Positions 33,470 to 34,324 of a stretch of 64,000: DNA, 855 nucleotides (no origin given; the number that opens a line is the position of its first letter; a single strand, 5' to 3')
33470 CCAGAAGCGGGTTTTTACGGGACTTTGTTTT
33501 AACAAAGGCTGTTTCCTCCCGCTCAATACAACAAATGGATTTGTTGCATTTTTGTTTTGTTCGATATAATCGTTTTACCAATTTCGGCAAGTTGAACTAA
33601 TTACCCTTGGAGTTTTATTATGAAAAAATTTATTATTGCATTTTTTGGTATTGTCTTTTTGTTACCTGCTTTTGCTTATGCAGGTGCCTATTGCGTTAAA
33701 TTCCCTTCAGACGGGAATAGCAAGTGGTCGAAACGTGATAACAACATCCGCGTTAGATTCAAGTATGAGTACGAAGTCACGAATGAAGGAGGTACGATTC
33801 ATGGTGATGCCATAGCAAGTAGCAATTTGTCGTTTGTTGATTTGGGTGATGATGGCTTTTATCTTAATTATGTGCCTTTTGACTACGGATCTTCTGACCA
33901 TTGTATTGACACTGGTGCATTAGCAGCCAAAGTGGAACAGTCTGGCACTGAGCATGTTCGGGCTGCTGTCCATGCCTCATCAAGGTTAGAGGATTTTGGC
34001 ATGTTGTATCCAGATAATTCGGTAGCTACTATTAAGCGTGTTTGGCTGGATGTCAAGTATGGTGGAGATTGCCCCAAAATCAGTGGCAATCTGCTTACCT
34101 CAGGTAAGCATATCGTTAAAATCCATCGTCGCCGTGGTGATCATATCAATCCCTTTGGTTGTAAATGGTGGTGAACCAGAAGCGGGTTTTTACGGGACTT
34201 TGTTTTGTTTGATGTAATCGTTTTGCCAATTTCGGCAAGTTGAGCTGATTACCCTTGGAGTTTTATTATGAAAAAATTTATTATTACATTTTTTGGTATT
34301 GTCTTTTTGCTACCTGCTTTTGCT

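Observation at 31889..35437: Tandem array of five paralogous secreted 4-Cys proteins (plus a chimeric stub) with constant ends and a mosaic hypervariable core; no family I recognise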

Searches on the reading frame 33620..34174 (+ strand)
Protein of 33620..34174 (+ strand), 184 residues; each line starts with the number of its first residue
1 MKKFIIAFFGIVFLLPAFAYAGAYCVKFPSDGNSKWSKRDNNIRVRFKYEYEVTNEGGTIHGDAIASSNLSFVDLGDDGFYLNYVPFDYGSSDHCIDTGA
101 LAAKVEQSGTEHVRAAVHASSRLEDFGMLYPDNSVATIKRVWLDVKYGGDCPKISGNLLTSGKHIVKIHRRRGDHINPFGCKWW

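Call 3: search_protein_families(library=pfam, proteins=[window:33620-34174:+], max_evalue=1)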
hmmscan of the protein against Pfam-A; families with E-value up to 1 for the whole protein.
window:33620-34174:+ (184 aa): 0 families

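Call 4: search_protein_families(library=ncbifam, proteins=[window:33620-34174:+], max_evalue=1)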
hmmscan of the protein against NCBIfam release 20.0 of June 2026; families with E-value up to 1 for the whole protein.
window:33620-34174:+ (184 aa): 0 families

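Call 6: find_homologous_proteins(query=window:33620-34174:+, max_evalue=0.01)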
Query window:33620-34174:+ (184 aa): 6 proteins with E <= 0.01 among 29 candidates.
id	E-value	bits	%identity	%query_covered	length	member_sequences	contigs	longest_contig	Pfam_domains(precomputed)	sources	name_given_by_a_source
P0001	7.3e-123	425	98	100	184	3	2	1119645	-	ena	-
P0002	3.8e-86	305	71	100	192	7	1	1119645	-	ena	-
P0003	5.3e-81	289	72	100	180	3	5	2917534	-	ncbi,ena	-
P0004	1.5e-76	274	69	100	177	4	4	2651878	-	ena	-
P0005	1.1e-48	183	48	100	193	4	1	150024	-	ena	-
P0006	1.0e-47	180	46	100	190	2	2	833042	-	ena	-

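Call 9: find_encoding_contigs(protein=P0006, flank=10000, max_places=6)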
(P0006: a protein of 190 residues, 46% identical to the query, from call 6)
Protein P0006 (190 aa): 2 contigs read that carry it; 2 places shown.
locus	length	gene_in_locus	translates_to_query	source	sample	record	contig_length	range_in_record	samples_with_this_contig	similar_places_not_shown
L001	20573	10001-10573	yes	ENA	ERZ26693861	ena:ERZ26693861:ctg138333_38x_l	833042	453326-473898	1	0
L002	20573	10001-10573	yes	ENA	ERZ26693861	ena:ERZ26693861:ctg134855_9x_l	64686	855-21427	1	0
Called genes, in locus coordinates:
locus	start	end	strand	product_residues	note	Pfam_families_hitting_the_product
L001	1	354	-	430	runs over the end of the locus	PF00672:HAMP, PF00512:HisKA, PF13581:HATPase_c_2 (weak), PF02518:HATPase_c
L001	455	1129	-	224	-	PF00072:Response_reg, PF00486:Trans_reg_C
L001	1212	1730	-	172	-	PF07813:LTXXQ (weak)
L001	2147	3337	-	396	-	PF13173:AAA_14, PF13635:DUF4143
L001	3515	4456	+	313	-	PF12760:Zn_ribbon_IS1595, PF12762:DDE_Tnp_IS1595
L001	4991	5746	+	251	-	-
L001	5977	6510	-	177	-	PF13358:DDE_3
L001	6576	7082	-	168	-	PF13384:HTH_23, PF13518:HTH_28, PF13551:HTH_29, PF13565:HTH_32, PF13592:HTH_33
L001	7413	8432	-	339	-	PF00111:Fer2, PF00970:FAD_binding_6, PF00175:NAD_binding_1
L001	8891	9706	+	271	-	PF01149:Fapy_DNA_glyco, PF06831:H2TH, PF06827:zf-FPG_IleRS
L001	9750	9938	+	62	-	-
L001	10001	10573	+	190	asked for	-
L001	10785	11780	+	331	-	PF03601:Cons_hypoth698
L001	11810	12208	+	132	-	-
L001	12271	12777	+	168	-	PF13384:HTH_23, PF13518:HTH_28, PF13551:HTH_29, PF13565:HTH_32, PF13592:HTH_33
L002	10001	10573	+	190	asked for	-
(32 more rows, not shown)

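Call 10: find_encoding_contigs(protein=P0003, flank=10000, max_places=8)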
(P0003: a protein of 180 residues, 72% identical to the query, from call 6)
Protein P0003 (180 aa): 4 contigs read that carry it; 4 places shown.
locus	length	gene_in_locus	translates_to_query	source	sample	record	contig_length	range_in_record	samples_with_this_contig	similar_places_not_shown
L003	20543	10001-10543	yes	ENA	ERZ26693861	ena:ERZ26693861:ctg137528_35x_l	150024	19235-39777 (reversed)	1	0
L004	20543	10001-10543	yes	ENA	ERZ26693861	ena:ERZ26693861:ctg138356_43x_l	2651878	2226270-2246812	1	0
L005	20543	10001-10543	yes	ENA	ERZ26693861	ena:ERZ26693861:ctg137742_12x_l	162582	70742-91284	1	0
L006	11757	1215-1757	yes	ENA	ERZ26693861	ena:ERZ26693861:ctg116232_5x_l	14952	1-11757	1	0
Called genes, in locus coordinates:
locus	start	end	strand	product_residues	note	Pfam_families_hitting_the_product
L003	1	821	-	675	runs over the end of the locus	PF07719:TPR_2 (faint), PF00263:Secretin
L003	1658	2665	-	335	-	PF16868:NMT1_3, PF12974:Phosphonate-bd (weak)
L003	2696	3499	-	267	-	-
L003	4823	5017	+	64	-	-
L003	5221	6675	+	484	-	PF00939:Na_sulph_symp, PF03600:CitMHS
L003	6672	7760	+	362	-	PF04392:ABC_sub_bind (faint)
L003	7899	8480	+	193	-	-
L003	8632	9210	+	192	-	-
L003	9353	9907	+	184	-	-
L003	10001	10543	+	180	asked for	-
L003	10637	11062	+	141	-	-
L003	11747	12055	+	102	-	-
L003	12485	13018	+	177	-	-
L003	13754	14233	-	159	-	-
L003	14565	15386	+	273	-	-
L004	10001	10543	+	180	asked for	-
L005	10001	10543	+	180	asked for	-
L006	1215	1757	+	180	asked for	-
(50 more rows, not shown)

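Call 15: find_encoding_contigs(protein=P0001, flank=10000, max_places=6)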
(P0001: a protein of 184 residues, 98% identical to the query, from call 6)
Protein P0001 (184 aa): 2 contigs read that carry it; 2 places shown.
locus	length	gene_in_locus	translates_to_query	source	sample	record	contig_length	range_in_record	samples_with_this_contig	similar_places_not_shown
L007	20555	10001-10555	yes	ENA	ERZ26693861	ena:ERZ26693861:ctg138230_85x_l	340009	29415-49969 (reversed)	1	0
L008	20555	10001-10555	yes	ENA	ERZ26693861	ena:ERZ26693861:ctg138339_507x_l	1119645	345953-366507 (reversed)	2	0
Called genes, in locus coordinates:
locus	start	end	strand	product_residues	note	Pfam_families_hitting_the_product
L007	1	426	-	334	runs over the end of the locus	PF16868:NMT1_3, PF12974:Phosphonate-bd (weak)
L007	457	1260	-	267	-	-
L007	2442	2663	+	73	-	-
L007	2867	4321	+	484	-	PF00939:Na_sulph_symp, PF03600:CitMHS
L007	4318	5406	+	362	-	PF04392:ABC_sub_bind (faint)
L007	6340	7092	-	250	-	PF00665:rve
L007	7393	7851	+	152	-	-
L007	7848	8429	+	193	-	-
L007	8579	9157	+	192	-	-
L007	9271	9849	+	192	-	-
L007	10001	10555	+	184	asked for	-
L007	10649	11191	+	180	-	-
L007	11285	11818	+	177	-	-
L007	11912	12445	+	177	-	-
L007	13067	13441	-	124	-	PF00872:Transposase_mut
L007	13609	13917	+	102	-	PF05598:DUF772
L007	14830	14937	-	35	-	PF13936:HTH_38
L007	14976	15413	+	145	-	-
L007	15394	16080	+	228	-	PF13020:NOV_C (weak)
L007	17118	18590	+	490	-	PF07690:MFS_1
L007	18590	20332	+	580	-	PF13672:PP2C_2, PF00481:PP2C (faint), PF07228:SpoIIE (faint), PF00069:Pkinase, PF07714:PK_Tyr_Ser-Thr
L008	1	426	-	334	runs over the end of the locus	PF16868:NMT1_3, PF12974:Phosphonate-bd (weak)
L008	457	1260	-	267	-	-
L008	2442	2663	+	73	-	-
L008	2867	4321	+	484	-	PF00939:Na_sulph_symp, PF03600:CitMHS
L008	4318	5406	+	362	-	PF04392:ABC_sub_bind (faint)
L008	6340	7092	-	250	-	PF00665:rve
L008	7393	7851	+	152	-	-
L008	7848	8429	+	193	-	-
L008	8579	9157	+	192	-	-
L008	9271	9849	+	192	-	-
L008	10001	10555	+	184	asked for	-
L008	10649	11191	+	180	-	-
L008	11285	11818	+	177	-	-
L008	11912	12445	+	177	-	-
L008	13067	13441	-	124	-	PF00872:Transposase_mut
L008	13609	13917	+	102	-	PF05598:DUF772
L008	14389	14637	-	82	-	-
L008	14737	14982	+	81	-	-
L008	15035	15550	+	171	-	PF13020:NOV_C (weak)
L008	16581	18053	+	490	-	PF07690:MFS_1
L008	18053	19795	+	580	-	PF13672:PP2C_2, PF00481:PP2C (faint), PF07228:SpoIIE (faint), PF00069:Pkinase, PF07714:PK_Tyr_Ser-Thr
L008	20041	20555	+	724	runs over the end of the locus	PF20656:MS_N, PF20658:MSG_insertion, PF01274:MS_TIM-barrel, PF20659:MS_C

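Call 18: find_encoding_contigs(protein=P0012, flank=10000, max_places=4)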
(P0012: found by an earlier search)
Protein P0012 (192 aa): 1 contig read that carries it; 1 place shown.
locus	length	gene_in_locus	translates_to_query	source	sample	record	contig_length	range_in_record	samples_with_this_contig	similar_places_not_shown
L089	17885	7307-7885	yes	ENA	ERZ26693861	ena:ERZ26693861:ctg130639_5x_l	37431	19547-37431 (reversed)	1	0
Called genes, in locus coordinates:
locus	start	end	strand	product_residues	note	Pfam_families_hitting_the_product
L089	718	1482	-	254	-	PF16868:NMT1_3, PF12974:Phosphonate-bd (faint)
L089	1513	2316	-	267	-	-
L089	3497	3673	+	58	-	-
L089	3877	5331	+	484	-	PF00939:Na_sulph_symp, PF03600:CitMHS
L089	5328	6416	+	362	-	PF04392:ABC_sub_bind (faint)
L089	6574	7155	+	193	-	-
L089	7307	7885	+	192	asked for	-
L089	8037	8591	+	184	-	-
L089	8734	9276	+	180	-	-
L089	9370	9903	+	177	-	-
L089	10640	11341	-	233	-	-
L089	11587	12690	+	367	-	PF01764:Lipase_3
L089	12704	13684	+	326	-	PF04851:ResIII, PF00270:DEAD (weak)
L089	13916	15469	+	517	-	-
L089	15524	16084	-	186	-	PF08207:EFP_N, PF01132:EFP, PF09285:Elong-fact-P_C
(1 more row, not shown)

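Call 19: find_encoding_contigs(protein=window:33620-34174:+, flank=10000, max_places=4)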
Protein window:33620-34174:+ (184 aa): no gene with exactly this product is on record in the collection.

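Call 29: predict_structure(alignment_id=A2)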
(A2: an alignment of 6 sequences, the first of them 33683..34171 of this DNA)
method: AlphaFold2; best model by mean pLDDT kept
length: 163 residues; sequences in the alignment: 6
mean_pLDDT: 72.4   pTM: 0.68
mean pLDDT of the five models: 72.4, 63.8, 51.4, 50.3, 46.7
residues with pLDDT >= 90: 0; 70-90: 109; 50-70: 37; < 50: 17
segments of 3 or more residues with pLDDT < 50: 49-60, 104-107
pLDDT, mean of each block of 10 residues (from residue 1): 80 63 82 81 63 43 75 83 77 62 52 80 77 80 83 74 82
secondary structure, 60 per line:
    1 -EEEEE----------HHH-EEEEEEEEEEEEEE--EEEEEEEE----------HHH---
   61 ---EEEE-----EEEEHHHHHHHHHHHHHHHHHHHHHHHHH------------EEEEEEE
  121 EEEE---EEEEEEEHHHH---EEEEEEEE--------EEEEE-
elements in order: E2-6 E21-34 E37-44 E64-67 E73-76 H77-101 E114-124 E128-134 H135-138 E142-149 E158-162

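Call 31: search_protein_representatives(alignment_id=A2)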
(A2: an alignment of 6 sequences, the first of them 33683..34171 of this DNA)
Query: 6 sequences, 164 profile positions. Proteins with E-value up to 0.001 (for the whole library): 24; up to 1e-10: 9; up to 1e-30: 1. The best 24 are listed.
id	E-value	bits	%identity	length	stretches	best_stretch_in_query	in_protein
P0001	2.1e-82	291.7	-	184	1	1-164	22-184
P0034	2.9e-24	102.6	-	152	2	1-76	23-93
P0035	3.2e-20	89.4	-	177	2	1-86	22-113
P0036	1.1e-19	87.7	-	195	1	2-162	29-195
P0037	7.4e-19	85.0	-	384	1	3-162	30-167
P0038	3.7e-18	82.8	-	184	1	2-162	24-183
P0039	6.0e-18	82.1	-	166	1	1-162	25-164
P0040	8.0e-15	71.9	-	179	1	2-163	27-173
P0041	8.9e-12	62.0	-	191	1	2-162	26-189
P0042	1.4e-09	54.8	-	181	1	1-161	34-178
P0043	6.3e-09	52.7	-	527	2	3-164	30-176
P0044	1.1e-08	52.0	-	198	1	9-159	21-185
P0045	1.2e-08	51.8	-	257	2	1-34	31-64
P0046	1.3e-07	48.5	-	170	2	1-35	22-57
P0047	2.2e-07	47.7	-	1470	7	95-133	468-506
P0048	1.4e-06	45.1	-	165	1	5-161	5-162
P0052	5.3e-05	40.0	-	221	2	3-32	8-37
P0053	1.2e-04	38.8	-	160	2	113-161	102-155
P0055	3.7e-04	37.2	-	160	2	120-161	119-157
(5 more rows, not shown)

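Call 33: fold_search(model_id=the predicted structure, library=pdb)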
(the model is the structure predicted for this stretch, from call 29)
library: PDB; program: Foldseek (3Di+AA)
matches with E <= 10: 393; with E <= 0.001: 0
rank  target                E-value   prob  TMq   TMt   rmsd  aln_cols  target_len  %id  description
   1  3pay_D                2.1e-01  0.13  0.25  0.17  11.9       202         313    5  Crystal structure of a putative adhesin (BACOVA_04077) from Bacteroides ovatus at 2.50 A resolution (released 2010-11-10)
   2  6j4q_A                2.9e-01  0.16  0.23  0.17  12.6       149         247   13  Structural basis of tubulin detyrosination by vasohibins-SVBP enzyme complex and functional implications (released 2019-05-01)
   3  4ye2_A                6.2e-01  0.04  0.14  0.16  17.6       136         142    8  The 1.35 structure of a viral RNase L antagonist reveals basis for the 2'-5'-oligoadenylate binding and enzyme activit (released 2015-04-29)
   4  6j4s_A                7.4e-01  0.11  0.23  0.17  12.5       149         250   13  Structural basis of tubulin detyrosination by vasohibins-SVBP enzyme complex and functional implications (released 2019-05-01)
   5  3u10                  7.8e-01  0.06  0.14  0.12  13.4       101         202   15  Tetramerization dynamics of the C-terminus underlies isoform-specific cAMP-gating in HCN channels (released 2011-10-26)
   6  6j4o_A                9.4e-01  0.11  0.24  0.18  11.6       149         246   13  Structural basis of tubulin detyrosination by vasohibins-SVBP enzyme complex and functional implications (released 2019-05-01)
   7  7qhs_5                9.4e-01  0.01  0.11  0.04  23.4       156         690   10  S. cerevisiae CMGE nucleating origin DNA melting (released 2022-06-15)
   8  4gei                  9.9e-01  0.02  0.13  0.15  16.5       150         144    6  N-terminal domain of VDUP-1 (released 2013-02-27)
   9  2jhz_A                1.1e+00  0.07  0.13  0.15   6.6        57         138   12  CRYSTAL STRUCTURE OF RHOGDI E155S, E157S MUTANT (released 2007-05-08)
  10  4gej_H                1.2e+00  0.02  0.12  0.14  12.0       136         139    7  N-terminal domain of VDUP-1 (released 2013-02-27)
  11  9nmt_A                1.3e+00  0.03  0.17  0.11  15.4       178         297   11  ML418 bound inwardly rectifying potassium channel Kir7.1 R162Q mutant (released 2026-01-28)
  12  9qpv                  1.3e+00  0.06  0.14  0.03  15.0        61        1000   13  Pseudomonas aeruginosa Ptx2 toxin (released 2025-07-16)
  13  6g52_B                1.3e+00  0.03  0.13  0.14  17.7       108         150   16  CRYSTAL STRUCTURE OF THE CNMP BINDING DOMAIN OF THE MAGNESIUM TRANSPORTER CNNM4 (released 2019-04-10)
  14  3up6_B                1.3e+00  0.02  0.14  0.09  15.9       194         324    9  Crystal structure of a putative cell adhesion protein (BACOVA_04078) from Bacteroides ovatus ATCC 8483 at 2.80 A resol (released 2011-12-21)
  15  6j4p_A                1.4e+00  0.10  0.21  0.15  10.8       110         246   14  Structural basis of tubulin detyrosination by vasohibins-SVBP enzyme complex and functional implications (released 2019-05-01)
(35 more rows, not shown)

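Call 35: find_homologous_proteins(query=A3, max_evalue=0.001)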
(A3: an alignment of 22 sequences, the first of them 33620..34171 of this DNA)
Query A3 (22 sequences) (184 aa, profile of the alignment): 8 proteins with E <= 0.001 among 900 candidates.
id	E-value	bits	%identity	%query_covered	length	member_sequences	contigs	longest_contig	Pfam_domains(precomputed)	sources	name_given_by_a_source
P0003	1.6e-61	226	72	100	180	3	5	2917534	-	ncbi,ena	-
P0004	4.6e-61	224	69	100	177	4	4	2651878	-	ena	-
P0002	1.0e-59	220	71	100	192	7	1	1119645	-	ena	-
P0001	1.2e-58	216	98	100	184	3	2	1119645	-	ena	-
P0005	5.1e-57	211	48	100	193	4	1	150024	-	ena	-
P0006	4.5e-54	201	46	100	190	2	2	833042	-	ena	-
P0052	1.1e-30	125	25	84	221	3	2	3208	-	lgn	-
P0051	9.9e-30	122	26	81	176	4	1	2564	-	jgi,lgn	-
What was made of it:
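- Tried and rejected: Run with the 22-sequence profile, it added only two Cys-less proteins (call 35).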

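Call 36: find_encoding_contigs(protein=P0034, flank=8000, max_places=4)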
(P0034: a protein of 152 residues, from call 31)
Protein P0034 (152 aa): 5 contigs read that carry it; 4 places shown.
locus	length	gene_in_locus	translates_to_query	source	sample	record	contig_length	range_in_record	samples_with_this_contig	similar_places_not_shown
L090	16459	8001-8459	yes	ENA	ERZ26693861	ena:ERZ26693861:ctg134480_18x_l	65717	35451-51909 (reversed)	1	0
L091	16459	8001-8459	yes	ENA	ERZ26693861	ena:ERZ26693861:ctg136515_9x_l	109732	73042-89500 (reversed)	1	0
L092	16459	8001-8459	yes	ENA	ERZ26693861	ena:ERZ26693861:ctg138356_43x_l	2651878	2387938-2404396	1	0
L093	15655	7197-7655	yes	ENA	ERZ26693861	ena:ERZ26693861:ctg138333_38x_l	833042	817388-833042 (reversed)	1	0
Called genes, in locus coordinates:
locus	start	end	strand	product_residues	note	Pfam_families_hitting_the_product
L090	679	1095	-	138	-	-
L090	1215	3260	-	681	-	PF00145:DNA_methylase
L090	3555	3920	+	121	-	-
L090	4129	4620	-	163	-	PF13358:DDE_3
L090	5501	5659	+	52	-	-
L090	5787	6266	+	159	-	-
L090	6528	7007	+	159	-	-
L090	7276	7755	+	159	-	-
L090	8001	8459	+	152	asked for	-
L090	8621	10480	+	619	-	PF00263:Secretin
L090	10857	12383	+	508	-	PF00884:Sulfatase, PF01663:Phosphodiest (faint), PF02995:DUF229 (weak), PF16347:SGSH_C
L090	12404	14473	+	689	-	PF00378:ECH_1, PF16113:ECH_2, PF02737:3HCDH_N, PF00725:3HCDH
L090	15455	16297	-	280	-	PF08450:SGL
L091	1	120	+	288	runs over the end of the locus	-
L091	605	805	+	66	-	PF06514:PsbU (weak), PF12836:HHH_3, PF00633:HHH (weak), PF14520:HHH_5 (faint)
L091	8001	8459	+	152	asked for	-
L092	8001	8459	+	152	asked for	-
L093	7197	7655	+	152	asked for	-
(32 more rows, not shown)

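Call 37: find_encoding_contigs(protein=P0037, flank=8000, max_places=4)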
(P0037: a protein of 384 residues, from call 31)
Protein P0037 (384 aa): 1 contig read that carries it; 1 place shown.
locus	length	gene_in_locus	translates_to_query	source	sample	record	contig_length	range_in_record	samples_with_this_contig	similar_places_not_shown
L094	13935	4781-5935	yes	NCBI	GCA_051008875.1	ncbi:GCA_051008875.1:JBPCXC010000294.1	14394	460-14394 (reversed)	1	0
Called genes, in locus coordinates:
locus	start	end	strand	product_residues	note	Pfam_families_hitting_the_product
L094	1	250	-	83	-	?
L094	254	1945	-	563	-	-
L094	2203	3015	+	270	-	-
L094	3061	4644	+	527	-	-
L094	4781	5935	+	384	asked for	-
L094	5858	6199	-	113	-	-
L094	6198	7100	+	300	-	-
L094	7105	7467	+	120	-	-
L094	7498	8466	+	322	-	PF16868:NMT1_3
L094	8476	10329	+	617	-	PF00263:Secretin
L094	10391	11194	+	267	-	PF01078:Mg_chelatase (faint), PF12774:AAA_6 (faint), PF07728:AAA_5, PF08406:CbbQ_C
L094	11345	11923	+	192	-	-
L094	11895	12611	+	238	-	PF00455:DeoRC (faint), PF06026:Rib_5-P_isom_A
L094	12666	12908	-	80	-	PF01206:TusA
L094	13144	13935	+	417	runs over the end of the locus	PF01435:Peptidase_M48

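Call 41: search_protein_families(library=pfam, proteins=[L090:8606-10480:+, L094:8476-10329:+], max_evalue=0.01)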
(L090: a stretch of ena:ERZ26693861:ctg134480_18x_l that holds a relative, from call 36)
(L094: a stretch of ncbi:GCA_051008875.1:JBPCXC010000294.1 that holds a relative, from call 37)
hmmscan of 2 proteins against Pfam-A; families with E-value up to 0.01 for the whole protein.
L090:8606-10480:+ (624 aa): 5 families
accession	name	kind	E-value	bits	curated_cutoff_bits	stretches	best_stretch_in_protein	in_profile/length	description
PF00263.26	Secretin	-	8.9e-28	97.4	27.5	1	386-545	5-167/169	Bacterial type II and III secretion system protein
PF07719.23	TPR_2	-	3.8e-05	23.9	27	0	73-92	12-31/34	Tetratricopeptide repeat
PF14559.12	TPR_19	-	0.0034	18.1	25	0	182-232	5-55/68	Tetratricopeptide repeat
PF13414.12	TPR_11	-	0.004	17.2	26.8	0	74-108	6-40/42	TPR repeat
PF23914.1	TPR_CcmH_CycH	-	0.0053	17.1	42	0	73-160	61-146/158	Cytochrome c-type biogenesis protein H TPR domain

L094:8476-10329:+ (617 aa): 7 families
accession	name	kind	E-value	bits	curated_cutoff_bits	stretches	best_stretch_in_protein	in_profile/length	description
PF00263.26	Secretin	-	3.2e-30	105.4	27.5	1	377-534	4-167/169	Bacterial type II and III secretion system protein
PF07719.23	TPR_2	-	4.5e-05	23.7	27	0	126-155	4-33/34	Tetratricopeptide repeat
PF14559.12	TPR_19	-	0.00084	20.1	25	0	172-222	6-56/68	Tetratricopeptide repeat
PF12569.14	NatA_aux_su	-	0.0025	17.3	33.3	1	131-230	12-112/515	N-terminal acetyltransferase A, auxiliary subunit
PF00515.34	TPR_1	-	0.0049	17.1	27.8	0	126-155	4-33/34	Tetratricopeptide repeat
PF13428.12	TPR_14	-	0.008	17.2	23.5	0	159-198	3-42/44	Tetratricopeptide repeat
PF13432.12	TPR_16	-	0.0093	16.8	32.7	0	169-216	9-56/65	Tetratricopeptide repeat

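Call 43: find_encoding_contigs(protein=P0039, flank=10000, max_places=3)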
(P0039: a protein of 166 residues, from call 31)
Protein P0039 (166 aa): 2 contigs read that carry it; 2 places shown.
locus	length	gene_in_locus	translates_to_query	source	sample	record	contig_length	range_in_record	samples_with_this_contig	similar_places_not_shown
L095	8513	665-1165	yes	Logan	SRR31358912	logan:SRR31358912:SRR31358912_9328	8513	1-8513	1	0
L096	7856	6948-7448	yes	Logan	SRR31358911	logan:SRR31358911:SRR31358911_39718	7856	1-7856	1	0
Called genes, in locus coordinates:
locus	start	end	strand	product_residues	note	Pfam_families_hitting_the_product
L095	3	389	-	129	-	?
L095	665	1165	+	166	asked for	-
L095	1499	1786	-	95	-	PF02686:GatC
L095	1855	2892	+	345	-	PF00022:Actin (faint), PF06723:MreB_Mbl, PF00012:HSP70, PF11104:PilM_2 (faint), PF14450:FtsA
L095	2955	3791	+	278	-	PF04085:MreC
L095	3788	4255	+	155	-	-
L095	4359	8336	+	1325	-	PF13116:YhdP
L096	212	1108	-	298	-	PF03279:Lip_A_acyltrans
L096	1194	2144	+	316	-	PF02091:tRNA-synt_2e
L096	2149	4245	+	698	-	PF02092:tRNA_synt_2f, PF05746:DALR_1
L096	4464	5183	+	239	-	PF01553:Acyltransferase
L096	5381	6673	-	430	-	PF00083:Sugar_tr, PF07690:MFS_1, PF03137:OATP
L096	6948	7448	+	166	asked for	-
